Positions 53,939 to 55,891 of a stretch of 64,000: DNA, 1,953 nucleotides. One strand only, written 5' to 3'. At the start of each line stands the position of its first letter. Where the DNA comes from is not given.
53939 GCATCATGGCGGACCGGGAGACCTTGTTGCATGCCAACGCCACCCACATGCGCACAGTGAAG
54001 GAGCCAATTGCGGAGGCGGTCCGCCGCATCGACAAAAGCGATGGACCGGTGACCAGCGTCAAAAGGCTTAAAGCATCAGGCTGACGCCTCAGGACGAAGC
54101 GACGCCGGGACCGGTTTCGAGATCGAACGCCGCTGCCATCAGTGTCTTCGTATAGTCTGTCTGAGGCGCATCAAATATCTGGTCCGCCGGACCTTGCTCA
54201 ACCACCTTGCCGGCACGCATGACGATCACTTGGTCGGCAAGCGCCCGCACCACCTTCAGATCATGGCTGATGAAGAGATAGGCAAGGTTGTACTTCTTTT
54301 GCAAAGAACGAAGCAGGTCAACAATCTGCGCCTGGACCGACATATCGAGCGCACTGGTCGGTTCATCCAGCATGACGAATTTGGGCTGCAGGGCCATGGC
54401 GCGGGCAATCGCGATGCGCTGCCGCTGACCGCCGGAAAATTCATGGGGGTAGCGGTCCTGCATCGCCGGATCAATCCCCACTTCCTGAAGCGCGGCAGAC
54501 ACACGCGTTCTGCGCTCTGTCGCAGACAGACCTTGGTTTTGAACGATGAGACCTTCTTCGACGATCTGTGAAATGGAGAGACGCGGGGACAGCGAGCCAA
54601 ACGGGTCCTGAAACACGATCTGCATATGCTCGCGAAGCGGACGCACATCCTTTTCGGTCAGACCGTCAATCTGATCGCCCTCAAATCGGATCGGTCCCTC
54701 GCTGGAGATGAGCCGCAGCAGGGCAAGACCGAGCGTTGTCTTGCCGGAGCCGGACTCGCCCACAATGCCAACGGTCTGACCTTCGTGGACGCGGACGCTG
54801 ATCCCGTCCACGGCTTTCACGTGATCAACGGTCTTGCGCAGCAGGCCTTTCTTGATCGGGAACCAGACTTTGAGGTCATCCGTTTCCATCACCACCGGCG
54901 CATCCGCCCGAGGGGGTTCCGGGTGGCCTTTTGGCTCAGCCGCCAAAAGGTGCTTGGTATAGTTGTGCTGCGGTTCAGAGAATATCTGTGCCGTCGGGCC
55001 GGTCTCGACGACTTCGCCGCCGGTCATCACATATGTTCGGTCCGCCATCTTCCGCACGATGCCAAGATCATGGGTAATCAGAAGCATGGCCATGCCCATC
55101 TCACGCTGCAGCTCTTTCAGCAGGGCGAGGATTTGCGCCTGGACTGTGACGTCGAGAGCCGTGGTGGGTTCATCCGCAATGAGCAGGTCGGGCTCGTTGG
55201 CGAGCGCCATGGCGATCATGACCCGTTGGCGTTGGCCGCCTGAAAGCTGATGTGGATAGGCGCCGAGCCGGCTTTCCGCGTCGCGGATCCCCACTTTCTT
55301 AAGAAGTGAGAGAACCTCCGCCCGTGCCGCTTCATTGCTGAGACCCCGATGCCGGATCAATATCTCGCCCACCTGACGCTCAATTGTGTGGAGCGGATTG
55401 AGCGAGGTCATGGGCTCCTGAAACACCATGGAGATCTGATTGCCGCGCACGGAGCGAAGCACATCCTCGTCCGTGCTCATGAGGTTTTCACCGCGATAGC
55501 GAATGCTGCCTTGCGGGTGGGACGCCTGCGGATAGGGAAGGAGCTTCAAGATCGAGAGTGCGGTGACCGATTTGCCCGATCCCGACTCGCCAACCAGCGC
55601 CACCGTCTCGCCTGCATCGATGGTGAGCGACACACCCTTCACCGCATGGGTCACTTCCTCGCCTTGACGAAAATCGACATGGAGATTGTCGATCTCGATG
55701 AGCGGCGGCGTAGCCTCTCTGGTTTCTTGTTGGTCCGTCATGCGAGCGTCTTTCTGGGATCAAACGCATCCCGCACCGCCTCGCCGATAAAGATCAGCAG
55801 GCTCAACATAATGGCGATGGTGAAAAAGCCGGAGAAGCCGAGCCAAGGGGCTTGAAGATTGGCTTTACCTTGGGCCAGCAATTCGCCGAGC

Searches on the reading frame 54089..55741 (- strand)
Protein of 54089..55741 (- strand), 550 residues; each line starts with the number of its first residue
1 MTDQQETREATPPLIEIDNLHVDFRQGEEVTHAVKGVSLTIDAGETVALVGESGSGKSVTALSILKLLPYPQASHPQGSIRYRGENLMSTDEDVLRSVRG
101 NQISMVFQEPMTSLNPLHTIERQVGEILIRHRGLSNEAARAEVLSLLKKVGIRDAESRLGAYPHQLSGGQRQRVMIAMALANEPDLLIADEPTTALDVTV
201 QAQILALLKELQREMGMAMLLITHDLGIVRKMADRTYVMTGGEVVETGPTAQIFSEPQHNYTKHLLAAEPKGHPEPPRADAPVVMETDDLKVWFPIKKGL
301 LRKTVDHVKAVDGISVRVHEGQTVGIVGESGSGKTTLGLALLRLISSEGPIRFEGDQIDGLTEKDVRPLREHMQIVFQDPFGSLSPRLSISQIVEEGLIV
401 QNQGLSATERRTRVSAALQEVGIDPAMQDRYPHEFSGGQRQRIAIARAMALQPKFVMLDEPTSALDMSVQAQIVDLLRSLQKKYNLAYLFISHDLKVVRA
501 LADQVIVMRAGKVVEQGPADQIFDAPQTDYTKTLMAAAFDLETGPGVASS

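Call 36: find_encoding_contigs(protein=window:54089-55741:-, flank=10000, max_places=1)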
Protein window:54089-55741:- (550 aa): 1 contig read that carries it; 1 place shown.
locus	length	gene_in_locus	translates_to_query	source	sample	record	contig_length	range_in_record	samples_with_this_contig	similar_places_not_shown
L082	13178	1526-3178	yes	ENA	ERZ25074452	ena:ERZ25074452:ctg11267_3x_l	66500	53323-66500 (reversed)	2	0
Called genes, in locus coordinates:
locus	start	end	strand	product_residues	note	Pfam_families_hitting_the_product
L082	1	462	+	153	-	?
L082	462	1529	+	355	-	PF12911:OppC_N (weak), PF00528:BPD_transp_1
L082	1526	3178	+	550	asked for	PF13481:AAA_25 (faint), PF00005:ABC_tran, PF02463:SMC_N (weak), PF13191:AAA_16 (faint), PF13555:AAA_29 (faint), PF13304:AAA_21 (faint), PF02463:SMC_N, PF00005:ABC_tran, +2 more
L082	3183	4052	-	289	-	PF18348:SH3_16, PF00877:NLPC_P60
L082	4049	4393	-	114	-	PF22381:Staph_reg_Sar_Rot (weak), PF01047:MarR, PF12802:MarR_2, PF13463:HTH_27 (weak)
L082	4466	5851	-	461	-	PF21337:Peptidase_M17_N_1, PF00883:Peptidase_M17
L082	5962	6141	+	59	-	PF08410:DUF1737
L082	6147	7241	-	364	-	PF16868:NMT1_3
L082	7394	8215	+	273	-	-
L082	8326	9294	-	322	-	PF00482:T2SSF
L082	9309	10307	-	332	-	PF00482:T2SSF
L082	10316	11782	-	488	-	PF00437:T2SSE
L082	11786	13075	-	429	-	PF13614:AAA_31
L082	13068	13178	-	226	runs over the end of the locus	PF09476:Pilus_CpaD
